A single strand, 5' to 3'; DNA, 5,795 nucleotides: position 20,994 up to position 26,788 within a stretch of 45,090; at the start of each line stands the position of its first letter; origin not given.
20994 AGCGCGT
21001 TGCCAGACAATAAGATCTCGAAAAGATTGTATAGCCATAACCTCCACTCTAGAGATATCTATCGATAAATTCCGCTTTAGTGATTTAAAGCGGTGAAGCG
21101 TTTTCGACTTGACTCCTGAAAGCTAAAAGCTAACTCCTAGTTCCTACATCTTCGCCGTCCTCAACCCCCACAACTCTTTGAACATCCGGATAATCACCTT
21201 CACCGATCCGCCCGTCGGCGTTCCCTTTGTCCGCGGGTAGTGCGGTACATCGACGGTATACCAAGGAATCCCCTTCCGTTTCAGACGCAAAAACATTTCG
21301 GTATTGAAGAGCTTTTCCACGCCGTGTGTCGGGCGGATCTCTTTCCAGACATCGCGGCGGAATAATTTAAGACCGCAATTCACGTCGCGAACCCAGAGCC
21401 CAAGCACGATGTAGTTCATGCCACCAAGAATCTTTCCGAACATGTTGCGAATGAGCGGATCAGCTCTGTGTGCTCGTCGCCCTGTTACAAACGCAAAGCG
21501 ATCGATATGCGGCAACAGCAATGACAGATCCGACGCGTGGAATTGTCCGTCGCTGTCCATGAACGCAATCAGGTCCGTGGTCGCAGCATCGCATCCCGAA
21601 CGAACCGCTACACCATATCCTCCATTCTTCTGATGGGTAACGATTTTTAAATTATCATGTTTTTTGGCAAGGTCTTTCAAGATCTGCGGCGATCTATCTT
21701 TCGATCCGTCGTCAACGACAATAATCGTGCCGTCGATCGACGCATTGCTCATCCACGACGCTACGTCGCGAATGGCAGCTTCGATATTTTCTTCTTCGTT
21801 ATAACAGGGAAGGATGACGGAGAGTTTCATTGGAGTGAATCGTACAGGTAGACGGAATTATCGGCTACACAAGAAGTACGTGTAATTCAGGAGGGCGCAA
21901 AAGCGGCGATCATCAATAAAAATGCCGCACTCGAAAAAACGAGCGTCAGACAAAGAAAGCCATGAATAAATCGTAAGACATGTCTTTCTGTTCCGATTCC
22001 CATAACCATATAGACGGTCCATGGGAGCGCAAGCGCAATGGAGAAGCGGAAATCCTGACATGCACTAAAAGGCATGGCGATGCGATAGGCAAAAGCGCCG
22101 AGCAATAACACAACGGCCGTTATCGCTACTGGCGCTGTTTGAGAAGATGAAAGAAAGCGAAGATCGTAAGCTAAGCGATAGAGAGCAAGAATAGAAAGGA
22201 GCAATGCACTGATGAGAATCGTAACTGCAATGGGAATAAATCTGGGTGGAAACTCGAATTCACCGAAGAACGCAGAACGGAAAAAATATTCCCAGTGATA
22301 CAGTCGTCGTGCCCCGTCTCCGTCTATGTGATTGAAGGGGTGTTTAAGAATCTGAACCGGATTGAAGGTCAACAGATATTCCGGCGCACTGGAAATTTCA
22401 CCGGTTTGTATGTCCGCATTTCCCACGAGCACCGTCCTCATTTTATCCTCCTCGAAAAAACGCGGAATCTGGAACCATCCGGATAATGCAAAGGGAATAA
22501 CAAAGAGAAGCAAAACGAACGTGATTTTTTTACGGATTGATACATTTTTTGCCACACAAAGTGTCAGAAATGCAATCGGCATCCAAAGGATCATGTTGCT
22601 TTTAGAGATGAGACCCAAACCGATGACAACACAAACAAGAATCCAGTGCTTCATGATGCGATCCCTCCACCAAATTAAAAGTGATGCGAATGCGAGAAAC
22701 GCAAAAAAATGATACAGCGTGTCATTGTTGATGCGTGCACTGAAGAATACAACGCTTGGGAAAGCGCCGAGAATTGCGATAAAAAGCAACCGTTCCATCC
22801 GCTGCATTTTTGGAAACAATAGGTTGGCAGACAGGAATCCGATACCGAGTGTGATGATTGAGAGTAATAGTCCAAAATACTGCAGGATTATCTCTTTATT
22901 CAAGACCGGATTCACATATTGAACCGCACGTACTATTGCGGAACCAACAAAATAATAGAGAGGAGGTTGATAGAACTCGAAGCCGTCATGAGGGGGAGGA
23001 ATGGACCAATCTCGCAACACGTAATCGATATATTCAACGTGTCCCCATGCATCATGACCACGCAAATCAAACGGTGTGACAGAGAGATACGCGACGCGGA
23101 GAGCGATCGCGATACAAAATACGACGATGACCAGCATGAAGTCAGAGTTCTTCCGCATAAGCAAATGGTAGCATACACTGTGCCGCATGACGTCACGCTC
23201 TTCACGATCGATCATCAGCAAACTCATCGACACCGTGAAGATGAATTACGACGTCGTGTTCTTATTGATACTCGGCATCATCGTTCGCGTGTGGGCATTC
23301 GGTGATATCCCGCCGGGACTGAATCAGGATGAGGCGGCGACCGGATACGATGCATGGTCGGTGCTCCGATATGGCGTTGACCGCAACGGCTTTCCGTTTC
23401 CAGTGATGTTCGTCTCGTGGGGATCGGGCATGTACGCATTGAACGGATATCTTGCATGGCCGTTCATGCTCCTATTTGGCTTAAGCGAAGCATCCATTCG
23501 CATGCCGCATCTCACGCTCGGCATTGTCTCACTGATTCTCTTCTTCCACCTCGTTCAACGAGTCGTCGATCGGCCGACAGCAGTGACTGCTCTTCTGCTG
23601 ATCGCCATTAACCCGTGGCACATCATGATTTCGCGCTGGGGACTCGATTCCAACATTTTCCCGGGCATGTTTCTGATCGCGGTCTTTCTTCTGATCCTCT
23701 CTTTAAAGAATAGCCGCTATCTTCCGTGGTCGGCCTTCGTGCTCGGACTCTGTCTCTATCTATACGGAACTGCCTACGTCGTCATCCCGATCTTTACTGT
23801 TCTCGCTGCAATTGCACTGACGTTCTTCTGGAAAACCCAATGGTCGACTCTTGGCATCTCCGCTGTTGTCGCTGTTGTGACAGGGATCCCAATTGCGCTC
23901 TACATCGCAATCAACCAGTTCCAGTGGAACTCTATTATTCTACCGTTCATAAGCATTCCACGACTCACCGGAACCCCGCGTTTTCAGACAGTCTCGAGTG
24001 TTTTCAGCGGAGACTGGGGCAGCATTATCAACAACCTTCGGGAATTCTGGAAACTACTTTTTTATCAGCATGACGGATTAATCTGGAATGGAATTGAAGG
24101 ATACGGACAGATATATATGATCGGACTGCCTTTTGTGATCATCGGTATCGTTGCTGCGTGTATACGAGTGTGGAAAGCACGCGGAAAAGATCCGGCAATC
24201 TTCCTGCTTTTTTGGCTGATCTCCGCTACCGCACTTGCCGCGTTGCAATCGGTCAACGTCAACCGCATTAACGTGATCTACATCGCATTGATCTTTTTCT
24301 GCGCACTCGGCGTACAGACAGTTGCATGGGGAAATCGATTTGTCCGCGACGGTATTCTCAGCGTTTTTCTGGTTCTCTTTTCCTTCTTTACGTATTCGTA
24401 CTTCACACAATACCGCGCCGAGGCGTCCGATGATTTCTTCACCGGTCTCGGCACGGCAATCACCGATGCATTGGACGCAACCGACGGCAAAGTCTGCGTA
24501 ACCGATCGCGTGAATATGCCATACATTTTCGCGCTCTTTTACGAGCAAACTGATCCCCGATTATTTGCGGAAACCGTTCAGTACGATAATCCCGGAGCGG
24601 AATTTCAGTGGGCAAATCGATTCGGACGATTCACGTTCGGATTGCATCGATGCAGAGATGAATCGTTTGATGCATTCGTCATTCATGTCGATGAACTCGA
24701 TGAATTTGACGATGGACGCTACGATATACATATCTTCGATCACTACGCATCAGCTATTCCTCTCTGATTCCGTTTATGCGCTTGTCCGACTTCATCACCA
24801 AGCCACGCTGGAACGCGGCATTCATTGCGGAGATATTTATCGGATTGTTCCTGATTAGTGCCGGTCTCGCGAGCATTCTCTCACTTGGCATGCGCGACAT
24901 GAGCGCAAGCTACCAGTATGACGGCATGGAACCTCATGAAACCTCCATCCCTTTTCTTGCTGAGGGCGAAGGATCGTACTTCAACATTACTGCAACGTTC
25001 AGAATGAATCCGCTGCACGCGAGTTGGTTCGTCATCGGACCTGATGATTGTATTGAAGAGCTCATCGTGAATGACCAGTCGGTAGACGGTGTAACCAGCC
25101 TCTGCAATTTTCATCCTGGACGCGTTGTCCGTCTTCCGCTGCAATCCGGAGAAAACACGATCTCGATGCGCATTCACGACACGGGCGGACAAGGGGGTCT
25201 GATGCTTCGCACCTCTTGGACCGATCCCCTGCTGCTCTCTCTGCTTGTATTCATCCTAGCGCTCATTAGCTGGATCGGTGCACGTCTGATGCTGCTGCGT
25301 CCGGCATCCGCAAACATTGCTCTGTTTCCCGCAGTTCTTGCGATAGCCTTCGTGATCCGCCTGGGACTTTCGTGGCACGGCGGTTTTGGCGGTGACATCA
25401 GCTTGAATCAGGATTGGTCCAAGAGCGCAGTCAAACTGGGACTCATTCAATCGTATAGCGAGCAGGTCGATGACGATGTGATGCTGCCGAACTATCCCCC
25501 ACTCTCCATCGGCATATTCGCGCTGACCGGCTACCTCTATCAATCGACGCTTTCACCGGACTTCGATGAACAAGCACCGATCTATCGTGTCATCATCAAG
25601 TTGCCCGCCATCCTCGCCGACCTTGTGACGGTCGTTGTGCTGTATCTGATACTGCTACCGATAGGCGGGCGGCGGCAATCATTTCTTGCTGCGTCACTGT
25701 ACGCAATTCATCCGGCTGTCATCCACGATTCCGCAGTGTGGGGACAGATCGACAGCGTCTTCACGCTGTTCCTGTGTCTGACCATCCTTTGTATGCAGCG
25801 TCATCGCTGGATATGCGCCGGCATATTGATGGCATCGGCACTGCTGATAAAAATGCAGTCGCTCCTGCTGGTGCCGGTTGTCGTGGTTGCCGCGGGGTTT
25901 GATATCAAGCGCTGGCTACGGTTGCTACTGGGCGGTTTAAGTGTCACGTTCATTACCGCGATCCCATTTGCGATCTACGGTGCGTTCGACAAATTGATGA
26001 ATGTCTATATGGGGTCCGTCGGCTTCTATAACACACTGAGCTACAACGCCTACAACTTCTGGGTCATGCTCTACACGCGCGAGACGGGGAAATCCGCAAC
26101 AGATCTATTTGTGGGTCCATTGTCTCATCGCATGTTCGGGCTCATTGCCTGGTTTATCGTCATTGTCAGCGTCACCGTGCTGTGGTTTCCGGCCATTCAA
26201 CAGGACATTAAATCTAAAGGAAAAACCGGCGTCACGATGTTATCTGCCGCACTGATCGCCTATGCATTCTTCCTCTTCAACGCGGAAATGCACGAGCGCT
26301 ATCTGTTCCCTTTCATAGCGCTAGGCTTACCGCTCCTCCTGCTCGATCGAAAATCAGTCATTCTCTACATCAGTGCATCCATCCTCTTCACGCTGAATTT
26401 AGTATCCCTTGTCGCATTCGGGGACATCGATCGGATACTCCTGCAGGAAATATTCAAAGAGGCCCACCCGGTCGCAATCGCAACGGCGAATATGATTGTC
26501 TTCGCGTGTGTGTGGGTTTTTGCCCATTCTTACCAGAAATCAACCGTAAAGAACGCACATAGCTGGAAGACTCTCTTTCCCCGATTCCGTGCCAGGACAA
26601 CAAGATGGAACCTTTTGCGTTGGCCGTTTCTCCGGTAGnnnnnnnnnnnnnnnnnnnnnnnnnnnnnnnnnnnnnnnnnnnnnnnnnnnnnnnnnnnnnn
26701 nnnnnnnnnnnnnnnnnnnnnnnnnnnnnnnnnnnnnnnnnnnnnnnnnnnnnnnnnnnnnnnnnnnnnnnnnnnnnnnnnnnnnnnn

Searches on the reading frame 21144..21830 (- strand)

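Call 7: search_protein_families(library=pfam, proteins=[window:21144-21830:-])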
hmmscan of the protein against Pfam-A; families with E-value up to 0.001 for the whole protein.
window:21144-21830:- (228 aa): 3 families
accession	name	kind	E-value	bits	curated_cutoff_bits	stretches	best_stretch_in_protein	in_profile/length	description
PF00535.33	Glycos_transf_2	-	8.2e-31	107.6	23.3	1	4-165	1-167/168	Glycosyl transferase family 2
PF13641.12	Glyco_tranf_2_3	-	1.3e-08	35.5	27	1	3-133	3-137/230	Glycosyltransferase like family 2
PF10111.15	Glyco_tranf_2_2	-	8.1e-07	29.2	27.3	1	4-100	1-96/276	Glycosyltransferase like family 2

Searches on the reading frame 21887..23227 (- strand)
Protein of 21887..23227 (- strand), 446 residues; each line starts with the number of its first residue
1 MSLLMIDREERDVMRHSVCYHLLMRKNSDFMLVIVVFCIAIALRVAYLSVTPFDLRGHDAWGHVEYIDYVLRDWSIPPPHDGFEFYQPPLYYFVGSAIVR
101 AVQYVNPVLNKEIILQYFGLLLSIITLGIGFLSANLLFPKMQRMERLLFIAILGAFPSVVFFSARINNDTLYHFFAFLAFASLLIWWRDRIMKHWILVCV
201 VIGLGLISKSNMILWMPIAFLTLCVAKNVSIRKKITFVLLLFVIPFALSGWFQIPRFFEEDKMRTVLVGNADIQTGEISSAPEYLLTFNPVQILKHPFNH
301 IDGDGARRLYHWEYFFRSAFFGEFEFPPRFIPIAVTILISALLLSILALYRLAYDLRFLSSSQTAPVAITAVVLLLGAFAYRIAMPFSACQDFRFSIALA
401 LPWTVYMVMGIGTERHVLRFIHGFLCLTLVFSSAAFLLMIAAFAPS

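Call 62: search_protein_families(library=pfam, proteins=[window:21887-23227:-], max_evalue=0.00001)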
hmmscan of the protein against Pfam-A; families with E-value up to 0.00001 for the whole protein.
window:21887-23227:- (446 aa): 1 family
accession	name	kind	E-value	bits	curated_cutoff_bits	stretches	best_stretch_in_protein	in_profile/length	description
PF13231.12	PMT_2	-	3.8e-07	30.9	26.1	1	118-246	27-153/160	Dolichyl-phosphate-mannose-protein mannosyltransferase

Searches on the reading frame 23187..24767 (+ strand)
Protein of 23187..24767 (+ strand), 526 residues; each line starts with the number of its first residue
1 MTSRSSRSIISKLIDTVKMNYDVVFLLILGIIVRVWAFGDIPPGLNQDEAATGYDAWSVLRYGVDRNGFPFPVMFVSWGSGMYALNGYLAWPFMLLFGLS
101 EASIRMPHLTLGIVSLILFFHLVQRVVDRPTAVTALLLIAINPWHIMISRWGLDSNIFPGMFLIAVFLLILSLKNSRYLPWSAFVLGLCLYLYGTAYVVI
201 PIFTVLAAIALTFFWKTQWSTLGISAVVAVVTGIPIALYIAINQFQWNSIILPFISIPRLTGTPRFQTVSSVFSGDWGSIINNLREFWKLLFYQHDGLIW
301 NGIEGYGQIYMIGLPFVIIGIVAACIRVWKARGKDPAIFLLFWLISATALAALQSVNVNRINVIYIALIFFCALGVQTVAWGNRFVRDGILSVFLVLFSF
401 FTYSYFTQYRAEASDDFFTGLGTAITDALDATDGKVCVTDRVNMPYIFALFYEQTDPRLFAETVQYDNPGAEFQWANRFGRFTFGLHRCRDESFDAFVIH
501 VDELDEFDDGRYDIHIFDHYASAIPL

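Call 63: search_protein_families(library=pfam, proteins=[window:23187-24767:+], max_evalue=0.00001)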
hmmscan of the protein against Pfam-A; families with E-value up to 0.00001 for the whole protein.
window:23187-24767:+ (526 aa): 1 family
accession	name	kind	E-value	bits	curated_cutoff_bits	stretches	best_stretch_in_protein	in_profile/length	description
PF13231.12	PMT_2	-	1.1e-08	35.9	26.1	1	87-231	7-154/160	Dolichyl-phosphate-mannose-protein mannosyltransferase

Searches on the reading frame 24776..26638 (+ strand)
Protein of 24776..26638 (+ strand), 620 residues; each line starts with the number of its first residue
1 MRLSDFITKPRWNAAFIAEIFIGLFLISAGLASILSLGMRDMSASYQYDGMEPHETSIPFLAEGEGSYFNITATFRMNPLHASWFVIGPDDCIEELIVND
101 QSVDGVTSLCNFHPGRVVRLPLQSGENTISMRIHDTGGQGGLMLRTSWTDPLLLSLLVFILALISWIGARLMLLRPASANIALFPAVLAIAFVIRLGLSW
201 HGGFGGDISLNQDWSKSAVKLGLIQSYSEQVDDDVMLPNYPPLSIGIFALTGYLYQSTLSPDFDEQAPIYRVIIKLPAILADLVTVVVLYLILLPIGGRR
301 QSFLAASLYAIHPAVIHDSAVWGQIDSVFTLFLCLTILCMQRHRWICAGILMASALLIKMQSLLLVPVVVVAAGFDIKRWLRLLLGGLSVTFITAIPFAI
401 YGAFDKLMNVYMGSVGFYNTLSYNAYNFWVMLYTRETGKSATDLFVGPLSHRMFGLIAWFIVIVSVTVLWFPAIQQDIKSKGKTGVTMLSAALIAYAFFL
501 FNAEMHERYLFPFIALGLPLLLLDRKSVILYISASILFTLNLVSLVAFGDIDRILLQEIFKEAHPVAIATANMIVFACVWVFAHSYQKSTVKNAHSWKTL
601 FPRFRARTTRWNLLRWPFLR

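Call 7: search_protein_families(library=pfam, proteins=[window:24776-26638:+])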
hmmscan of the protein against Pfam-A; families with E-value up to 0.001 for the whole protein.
window:24776-26638:+ (620 aa): 3 families
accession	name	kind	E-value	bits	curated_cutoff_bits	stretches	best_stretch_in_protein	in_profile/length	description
PF13231.12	PMT_2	-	5.6e-09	36.8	26.1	1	274-396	24-152/160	Dolichyl-phosphate-mannose-protein mannosyltransferase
PF09594.16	GT87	-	1.5e-07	31.8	25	1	270-473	19-214/237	Glycosyltransferase family 87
PF05208.19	ALG3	-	1.4e-05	25.2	23.6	1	326-401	127-204/358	ALG3 protein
